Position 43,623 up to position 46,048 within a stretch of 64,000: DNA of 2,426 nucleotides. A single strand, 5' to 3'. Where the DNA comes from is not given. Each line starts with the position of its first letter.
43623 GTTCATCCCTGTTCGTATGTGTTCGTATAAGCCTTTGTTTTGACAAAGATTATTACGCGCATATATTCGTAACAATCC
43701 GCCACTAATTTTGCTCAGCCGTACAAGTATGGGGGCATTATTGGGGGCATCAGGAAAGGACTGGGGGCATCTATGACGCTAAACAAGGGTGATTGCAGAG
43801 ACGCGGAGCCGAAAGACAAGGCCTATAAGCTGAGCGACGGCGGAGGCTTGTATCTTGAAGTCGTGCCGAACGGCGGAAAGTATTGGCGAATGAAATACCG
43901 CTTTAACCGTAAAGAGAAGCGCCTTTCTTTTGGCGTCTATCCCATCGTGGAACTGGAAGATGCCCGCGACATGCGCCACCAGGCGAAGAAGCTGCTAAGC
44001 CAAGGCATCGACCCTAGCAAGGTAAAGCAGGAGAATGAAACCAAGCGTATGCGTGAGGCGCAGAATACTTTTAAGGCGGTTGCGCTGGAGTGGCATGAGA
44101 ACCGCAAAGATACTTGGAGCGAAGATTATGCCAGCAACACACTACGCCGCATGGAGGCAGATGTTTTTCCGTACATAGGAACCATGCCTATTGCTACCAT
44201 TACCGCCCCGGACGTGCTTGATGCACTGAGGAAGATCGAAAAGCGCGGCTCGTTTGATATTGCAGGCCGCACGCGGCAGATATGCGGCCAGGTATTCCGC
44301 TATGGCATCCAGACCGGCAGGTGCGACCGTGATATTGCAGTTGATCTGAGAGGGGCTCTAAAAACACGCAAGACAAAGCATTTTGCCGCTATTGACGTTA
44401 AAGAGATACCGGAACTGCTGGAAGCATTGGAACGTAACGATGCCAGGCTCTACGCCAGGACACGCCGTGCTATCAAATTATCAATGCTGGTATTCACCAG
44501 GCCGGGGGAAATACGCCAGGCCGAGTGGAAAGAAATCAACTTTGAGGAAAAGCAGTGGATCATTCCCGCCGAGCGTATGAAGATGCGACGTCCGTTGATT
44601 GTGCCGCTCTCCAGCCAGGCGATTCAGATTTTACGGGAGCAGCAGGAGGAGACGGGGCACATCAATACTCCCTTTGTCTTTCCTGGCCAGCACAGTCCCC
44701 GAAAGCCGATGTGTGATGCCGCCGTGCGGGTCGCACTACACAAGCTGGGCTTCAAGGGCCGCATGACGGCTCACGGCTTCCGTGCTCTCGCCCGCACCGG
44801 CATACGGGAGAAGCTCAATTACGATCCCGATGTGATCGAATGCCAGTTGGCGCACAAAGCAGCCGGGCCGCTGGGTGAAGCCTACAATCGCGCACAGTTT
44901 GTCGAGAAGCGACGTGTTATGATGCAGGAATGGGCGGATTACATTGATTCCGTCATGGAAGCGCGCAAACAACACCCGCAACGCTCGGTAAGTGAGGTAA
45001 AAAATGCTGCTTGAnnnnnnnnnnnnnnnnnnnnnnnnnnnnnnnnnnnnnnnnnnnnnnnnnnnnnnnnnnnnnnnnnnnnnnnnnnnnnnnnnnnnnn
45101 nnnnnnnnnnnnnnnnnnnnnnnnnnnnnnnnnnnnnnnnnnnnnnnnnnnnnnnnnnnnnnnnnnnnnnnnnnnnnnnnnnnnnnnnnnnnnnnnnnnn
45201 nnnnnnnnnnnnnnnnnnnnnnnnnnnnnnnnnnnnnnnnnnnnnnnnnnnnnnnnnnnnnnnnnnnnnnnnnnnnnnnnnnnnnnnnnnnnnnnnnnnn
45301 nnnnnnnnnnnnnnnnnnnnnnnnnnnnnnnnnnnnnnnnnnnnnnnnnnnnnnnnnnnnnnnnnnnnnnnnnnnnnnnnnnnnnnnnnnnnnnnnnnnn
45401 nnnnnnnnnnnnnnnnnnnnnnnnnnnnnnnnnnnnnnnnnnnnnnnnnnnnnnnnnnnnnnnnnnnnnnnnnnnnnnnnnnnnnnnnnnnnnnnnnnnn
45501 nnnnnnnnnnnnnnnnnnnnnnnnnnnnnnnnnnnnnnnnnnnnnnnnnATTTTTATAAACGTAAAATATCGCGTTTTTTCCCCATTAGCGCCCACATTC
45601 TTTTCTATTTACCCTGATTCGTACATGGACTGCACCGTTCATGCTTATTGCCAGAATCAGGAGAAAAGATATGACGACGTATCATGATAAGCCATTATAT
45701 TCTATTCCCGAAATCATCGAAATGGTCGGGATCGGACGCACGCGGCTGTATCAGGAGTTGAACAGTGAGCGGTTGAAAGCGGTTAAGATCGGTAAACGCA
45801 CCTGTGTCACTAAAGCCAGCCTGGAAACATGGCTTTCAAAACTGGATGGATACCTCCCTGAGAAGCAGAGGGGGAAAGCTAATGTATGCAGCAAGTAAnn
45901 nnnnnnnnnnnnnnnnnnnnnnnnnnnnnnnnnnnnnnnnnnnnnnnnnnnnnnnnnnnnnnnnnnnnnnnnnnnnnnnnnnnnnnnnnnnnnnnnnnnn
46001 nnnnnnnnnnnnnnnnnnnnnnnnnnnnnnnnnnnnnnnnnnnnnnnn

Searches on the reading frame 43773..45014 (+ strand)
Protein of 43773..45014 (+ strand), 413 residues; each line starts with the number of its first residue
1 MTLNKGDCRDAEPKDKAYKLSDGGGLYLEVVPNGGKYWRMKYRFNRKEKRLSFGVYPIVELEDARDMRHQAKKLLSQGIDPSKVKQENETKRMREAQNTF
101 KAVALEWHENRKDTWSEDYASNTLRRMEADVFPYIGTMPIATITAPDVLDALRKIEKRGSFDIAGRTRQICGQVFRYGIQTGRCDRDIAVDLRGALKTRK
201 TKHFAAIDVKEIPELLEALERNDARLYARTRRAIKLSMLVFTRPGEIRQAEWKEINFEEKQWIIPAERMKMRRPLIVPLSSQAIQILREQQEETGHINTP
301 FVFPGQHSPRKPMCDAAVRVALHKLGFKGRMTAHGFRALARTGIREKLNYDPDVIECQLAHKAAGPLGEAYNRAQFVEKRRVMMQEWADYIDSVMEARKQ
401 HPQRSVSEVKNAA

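Call 58: search_protein_families(library=pfam, proteins=[window:43773-45014:+], max_evalue=0.001)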
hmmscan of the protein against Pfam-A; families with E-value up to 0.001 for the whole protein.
window:43773-45014:+ (413 aa): 4 families
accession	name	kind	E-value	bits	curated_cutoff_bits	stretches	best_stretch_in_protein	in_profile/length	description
PF22022.2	Phage_int_M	-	4.8e-37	126.5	27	1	100-195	1-96/96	Phage integrase central domain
PF13356.12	Arm-DNA-bind_3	-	1e-25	90.1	27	1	5-87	3-82/83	Arm DNA-binding domain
PF00589.27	Phage_integrase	-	1.6e-18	67.5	27.1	1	207-375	3-169/172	Phage integrase family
PF14659.12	Phage_int_SAM_3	-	5.5e-06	26.9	22.6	1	99-148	1-50/58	Phage integrase, N-terminal SAM-like domain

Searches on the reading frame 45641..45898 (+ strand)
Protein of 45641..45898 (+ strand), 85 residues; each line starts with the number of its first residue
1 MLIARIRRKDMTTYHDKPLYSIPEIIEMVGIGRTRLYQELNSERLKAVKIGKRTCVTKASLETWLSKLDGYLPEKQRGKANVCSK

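Call 58: search_protein_families(library=pfam, proteins=[window:45641-45898:+], max_evalue=0.001)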
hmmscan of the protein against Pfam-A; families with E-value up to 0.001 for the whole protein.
window:45641-45898:+ (85 aa): 1 family
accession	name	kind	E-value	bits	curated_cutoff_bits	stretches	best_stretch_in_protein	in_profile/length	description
PF12728.13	HTH_17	-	1.9e-08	34.9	27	1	19-67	1-49/51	Helix-turn-helix domain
